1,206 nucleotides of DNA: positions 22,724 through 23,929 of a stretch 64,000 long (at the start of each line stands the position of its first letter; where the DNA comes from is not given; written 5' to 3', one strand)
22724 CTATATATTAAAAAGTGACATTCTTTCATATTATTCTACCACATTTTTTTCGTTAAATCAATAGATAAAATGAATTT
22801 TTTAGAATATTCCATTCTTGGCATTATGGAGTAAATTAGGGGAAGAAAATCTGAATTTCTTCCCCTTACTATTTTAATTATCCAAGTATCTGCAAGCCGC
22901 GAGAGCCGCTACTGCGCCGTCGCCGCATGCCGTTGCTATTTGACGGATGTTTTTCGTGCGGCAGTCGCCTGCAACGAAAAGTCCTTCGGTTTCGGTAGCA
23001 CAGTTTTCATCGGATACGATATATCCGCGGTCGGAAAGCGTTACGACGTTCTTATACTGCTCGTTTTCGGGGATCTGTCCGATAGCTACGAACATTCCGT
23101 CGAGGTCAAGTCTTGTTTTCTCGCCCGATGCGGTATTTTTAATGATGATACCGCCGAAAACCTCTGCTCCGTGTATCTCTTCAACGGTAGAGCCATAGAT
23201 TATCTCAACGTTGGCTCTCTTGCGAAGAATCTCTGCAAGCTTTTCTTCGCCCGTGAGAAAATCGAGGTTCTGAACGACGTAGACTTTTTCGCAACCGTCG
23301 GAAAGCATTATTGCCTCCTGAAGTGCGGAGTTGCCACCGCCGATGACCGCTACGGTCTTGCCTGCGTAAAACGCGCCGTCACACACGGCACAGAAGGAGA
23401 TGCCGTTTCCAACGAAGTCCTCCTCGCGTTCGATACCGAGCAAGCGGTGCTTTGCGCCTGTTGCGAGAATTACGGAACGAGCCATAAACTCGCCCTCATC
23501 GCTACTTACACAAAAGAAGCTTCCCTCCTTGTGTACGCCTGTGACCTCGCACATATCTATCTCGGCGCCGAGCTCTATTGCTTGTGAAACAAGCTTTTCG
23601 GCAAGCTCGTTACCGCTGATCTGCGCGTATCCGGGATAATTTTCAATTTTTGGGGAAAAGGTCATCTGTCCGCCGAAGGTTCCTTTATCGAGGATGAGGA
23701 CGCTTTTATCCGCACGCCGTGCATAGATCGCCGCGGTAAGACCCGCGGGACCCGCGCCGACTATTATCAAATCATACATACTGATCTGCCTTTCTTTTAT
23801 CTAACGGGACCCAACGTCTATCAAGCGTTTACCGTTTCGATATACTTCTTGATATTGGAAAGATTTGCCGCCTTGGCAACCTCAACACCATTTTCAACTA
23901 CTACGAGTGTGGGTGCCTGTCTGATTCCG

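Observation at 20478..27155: Class III RNR embedded in a ferredoxin/thiol-redox neighbourhood: nrdG, nrdD::Trx-fold, trxB-like, sufC, sufB/D, FTR-like, trxA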

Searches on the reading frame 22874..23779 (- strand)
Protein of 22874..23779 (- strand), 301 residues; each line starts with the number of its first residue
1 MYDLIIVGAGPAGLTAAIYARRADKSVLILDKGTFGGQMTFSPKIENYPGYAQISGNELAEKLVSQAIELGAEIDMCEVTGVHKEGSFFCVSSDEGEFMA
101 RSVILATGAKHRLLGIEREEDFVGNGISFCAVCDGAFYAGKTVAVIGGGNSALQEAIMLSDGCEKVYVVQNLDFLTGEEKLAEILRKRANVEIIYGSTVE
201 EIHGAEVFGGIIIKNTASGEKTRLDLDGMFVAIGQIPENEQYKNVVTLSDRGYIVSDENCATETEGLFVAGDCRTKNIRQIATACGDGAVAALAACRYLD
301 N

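Call 3: search_protein_families(library=pfam, proteins=[window:22874-23779:-], max_evalue=0.01)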
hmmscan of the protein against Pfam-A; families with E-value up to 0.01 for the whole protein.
window:22874-23779:- (301 aa): 15 families
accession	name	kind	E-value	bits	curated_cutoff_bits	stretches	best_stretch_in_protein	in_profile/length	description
PF07992.20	Pyr_redox_2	-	2.1e-45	155.8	26.1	1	2-288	1-291/291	Pyridine nucleotide-disulphide oxidoreductase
PF13738.12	Pyr_redox_3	-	1.9e-25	90.2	30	2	76-271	101-305/305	Pyridine nucleotide-disulphide oxidoreductase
PF01266.30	DAO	-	1.4e-12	48.2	27.9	2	3-37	1-37/353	FAD dependent oxidoreductase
PF00070.33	Pyr_redox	-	3.5e-11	43.9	22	1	143-206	2-70/82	Pyridine nucleotide-disulphide oxidoreductase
PF03486.20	HI0933_like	-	3.6e-11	43.4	50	1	3-34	2-33/244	HI0933-like protein Rossmann domain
PF12831.13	FAD_oxidored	-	1.5e-09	38.1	27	1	3-42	1-41/416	FAD dependent oxidoreductase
PF00890.30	FAD_binding_2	-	2.7e-09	37.2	20.4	1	3-42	1-41/414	FAD binding domain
PF13450.12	NAD_binding_8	-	4.3e-08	33.8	21.9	1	6-40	1-36/68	NAD(P)-binding Rossmann-like domain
PF01946.23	Thi4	-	6e-06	26.1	26.2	1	3-38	19-56/235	Thi4 family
PF13434.12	Lys_Orn_oxgnase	-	7e-05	22.6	21.3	0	65-154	109-202/339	L-lysine 6-monooxygenase/L-ornithine 5-monooxygenase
PF05834.18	Lycopene_cycl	-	0.00018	21.2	23.4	0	3-33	1-33/380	Lycopene cyclase protein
PF13454.12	NAD_binding_9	-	0.0022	18.4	21.8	0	5-43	1-43/155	FAD-NAD(P)-binding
PF01134.28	GIDA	-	0.0024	17.5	22.1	1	3-45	1-44/391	Glucose inhibited division protein A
PF01494.25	FAD_binding_3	-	0.0041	16.8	22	0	2-32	2-32/349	FAD binding domain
PF13241.12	NAD_binding_7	-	0.0042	18.1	22.1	0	139-246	6-79/104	Putative NAD(P)-binding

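Call 4: search_protein_families(library=ncbifam, proteins=[window:22874-23779:-], max_evalue=0.01)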
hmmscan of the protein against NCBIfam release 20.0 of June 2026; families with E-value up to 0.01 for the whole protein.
window:22874-23779:- (301 aa): 117 families (the best 25 are shown)
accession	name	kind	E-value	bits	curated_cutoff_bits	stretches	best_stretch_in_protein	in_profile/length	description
TIGR01292.1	TRX_reduct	equivalog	5.2e-100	334.1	343.45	1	2-299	1-300/300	thioredoxin-disulfide reductase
TIGR03143.1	AhpF_homolog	hypoth_equivalog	1.5e-79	268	687.65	1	1-300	4-309/555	putative alkyl hydroperoxide reductase F subunit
TIGR03140.1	AhpF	equivalog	7.3e-72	242.5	502.9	1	2-298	213-511/515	alkyl hydroperoxide reductase subunit F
NF007614.0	PRK10262.1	equivalog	4.1e-52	177.3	644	1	3-300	8-315/321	thioredoxin-disulfide reductase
TIGR04018.1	Bthiol_YpdA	hypoth_equivalog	5e-20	71.5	339.9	2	77-274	91-289/316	YpdA family putative bacillithiol disulfide reductase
TIGR01350.1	lipoamide_DH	equivalog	3.1e-19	69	408.8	2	94-292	124-326/461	dihydrolipoyl dehydrogenase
TIGR02053.1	MerA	equivalog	2.1e-18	66.6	454.45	2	72-296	102-329/465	mercury(II) reductase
NF009410.0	PRK12771.1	subfamily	2.5e-17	62.7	516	1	5-300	142-446/566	NAD(P)-binding protein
NF040505.1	ArsO_flavin_mono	equivalog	7.8e-17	61.7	425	2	77-171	95-191/346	ArsO family NAD(P)H-dependent flavin-containing monooxygenase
NF009409.0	PRK12770.1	subfamily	1.6e-14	53.7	343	1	6-300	23-351/360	putative glutamate synthase subunit beta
NF009454.0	PRK12814.1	equivalog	6.2e-14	51.3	916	2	5-168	197-352/657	putative NADPH-dependent glutamate synthase small subunit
NF004943.0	PRK06292.2-1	equivalog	8.5e-14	51.2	432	2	74-276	103-310/456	dihydrolipoyl dehydrogenase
TIGR03315.1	Se_ygfK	equivalog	7.4e-13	46.8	835.3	2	5-169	541-697/1012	putative selenate reductase subunit YgfK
NF004945.0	PRK06292.2-3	equivalog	1e-12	47.7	494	2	90-276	120-307/457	dihydrolipoyl dehydrogenase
NF004776.0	PRK06116.1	equivalog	2.7e-11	43.1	480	1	93-276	125-307/450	glutathione-disulfide reductase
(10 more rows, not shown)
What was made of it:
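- Checked: TrxR-like gene, 22874-23779, exactly 41 nt after the nrdD stop: TIGR01292 scores 334 bits, just under the cutoff of 343 (call 4).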

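Call 13: search_solved_structures(query=window:22874-23779:-, max_evalue=1e-20, show_alignments=3)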
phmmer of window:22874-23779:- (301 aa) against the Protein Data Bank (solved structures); distinct sequences matched with E-value up to 1e-20: 55.
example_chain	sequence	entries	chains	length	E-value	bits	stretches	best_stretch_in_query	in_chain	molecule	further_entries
7jyp_A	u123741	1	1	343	1.2e-71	244.2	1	2-296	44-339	Thioredoxin reductase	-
5uwy_A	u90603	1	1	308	1.4e-69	237.5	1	1-300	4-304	Thioredoxin reductase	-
2q7v_A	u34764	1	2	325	3.8e-69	236.1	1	2-297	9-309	Thioredoxin reductase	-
7aaw_A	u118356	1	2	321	1.1e-68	234.6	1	1-300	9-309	Thioredoxin reductase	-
4zn0_A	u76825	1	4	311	3.8e-67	229.5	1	1-300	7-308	Thioredoxin reductase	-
4gcm_A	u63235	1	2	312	7.7e-67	228.5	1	2-300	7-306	Thioredoxin reductase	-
5mh4_A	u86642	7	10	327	1.1e-66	228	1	2-298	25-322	Thioredoxin reductase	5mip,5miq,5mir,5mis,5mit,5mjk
5uth_A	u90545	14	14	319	6.8e-60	205.7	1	2-299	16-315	Thioredoxin reductase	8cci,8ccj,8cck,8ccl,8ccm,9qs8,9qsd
2q0k_A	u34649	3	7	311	8.7e-58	198.8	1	1-300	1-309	Thioredoxin reductase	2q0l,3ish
4jnq_A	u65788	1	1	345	5.4e-57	196.2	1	4-299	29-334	Thioredoxin reductase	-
5u63_A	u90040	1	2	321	9.8e-57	195.4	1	4-300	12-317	Thioredoxin reductase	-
9xub_A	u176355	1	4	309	5.5e-56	192.9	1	3-299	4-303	Thioredoxin reductase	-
2a87_A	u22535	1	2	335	7.3e-56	192.5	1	3-299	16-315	Thioredoxin reductase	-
3f8p_A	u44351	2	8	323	1.1e-55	191.9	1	2-299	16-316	Thioredoxin reductase (TrxB-3)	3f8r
6bwt_A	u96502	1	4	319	2.1e-55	191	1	3-301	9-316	Thioredoxin reductase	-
6gna_A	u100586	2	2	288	5.5e-38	133.8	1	2-297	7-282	Thioredoxin reductase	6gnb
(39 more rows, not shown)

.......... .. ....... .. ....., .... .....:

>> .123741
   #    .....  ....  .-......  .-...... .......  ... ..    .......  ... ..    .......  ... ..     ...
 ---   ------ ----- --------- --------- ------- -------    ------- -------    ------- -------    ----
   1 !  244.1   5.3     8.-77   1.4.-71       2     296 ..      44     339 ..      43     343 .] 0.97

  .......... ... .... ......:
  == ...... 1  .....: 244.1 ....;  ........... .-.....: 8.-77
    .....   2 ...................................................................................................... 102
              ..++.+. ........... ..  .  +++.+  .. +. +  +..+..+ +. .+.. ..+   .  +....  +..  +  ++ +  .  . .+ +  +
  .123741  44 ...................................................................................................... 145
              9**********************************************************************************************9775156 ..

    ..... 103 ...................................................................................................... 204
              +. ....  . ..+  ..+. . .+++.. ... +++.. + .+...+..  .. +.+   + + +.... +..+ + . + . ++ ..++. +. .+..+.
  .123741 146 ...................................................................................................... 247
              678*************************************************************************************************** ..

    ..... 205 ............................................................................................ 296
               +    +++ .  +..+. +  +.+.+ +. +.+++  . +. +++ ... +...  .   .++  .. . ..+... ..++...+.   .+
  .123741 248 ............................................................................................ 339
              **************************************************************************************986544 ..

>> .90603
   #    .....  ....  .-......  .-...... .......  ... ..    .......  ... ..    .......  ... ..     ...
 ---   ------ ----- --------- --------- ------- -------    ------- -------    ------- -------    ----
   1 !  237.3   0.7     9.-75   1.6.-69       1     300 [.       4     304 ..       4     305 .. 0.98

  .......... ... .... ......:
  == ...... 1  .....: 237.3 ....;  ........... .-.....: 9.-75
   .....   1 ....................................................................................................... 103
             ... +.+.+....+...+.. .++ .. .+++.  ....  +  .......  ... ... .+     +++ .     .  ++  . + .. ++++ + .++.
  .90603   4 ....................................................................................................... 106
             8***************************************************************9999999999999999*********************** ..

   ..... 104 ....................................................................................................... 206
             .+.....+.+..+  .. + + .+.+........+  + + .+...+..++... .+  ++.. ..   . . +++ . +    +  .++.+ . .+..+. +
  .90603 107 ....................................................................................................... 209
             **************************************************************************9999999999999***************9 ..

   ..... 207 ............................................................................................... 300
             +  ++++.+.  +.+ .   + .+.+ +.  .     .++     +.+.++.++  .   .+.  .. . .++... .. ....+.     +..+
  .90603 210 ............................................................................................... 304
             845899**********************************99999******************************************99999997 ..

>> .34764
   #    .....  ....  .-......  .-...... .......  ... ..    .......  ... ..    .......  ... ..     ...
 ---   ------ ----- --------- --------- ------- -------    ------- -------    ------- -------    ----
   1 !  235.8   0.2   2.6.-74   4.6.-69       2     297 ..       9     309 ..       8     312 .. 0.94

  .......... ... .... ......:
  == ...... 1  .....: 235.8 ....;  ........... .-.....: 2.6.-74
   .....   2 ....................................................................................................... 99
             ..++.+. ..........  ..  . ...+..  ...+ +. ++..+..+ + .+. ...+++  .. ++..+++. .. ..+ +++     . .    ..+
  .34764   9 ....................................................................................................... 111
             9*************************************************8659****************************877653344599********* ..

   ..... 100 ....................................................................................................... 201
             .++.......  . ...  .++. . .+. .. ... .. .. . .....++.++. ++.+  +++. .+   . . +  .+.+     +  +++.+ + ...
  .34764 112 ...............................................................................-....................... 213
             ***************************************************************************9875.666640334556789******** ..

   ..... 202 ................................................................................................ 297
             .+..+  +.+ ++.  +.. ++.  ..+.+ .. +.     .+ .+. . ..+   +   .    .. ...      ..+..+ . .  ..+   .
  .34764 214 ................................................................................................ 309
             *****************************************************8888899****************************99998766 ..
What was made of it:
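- The TrxR is closer to NTR-type proteins than to FFTR (call 13).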

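Call 46: find_related_loci(query=A1, collection=metagenome_contigs, flank=5000)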
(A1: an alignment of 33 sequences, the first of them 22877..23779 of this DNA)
Query A1 (301 aa) in metagenome_contigs; peptide patterns used: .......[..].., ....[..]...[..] (x = any residue, [..] = any of these).
600 stretches matched a pattern (row limit reached: there are more); 571 encode a relative of the query (tblastn E <= 1e-3); the best 80 are kept; 80 distinct loci.
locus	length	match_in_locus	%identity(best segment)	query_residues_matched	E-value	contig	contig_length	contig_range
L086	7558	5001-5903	65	1-301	4e-130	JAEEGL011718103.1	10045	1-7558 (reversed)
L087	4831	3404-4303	63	1-301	1e-127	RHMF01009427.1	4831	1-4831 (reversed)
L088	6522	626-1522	63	1-300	3e-125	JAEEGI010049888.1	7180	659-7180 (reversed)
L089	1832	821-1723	63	1-300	4e-133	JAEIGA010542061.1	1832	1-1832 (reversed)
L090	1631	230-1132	59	1-301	1e-131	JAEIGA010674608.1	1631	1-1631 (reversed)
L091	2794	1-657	84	82-300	6e-127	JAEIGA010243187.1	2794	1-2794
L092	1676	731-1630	62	1-301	5e-130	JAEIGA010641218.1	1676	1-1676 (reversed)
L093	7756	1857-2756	61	2-301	3e-118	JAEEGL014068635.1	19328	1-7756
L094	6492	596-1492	60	2-300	2e-118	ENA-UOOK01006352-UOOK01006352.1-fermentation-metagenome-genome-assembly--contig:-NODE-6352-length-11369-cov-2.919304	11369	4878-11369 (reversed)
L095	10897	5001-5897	60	2-300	2e-118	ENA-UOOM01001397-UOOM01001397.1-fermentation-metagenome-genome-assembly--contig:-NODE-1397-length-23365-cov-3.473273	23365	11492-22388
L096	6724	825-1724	59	1-300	2e-118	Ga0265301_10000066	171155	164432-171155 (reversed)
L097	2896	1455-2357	62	1-300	3e-122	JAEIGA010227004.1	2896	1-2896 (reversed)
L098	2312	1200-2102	58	1-301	3e-124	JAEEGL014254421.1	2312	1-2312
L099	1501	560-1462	60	1-301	6e-127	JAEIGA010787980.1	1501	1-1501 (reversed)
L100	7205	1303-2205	56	1-301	8e-117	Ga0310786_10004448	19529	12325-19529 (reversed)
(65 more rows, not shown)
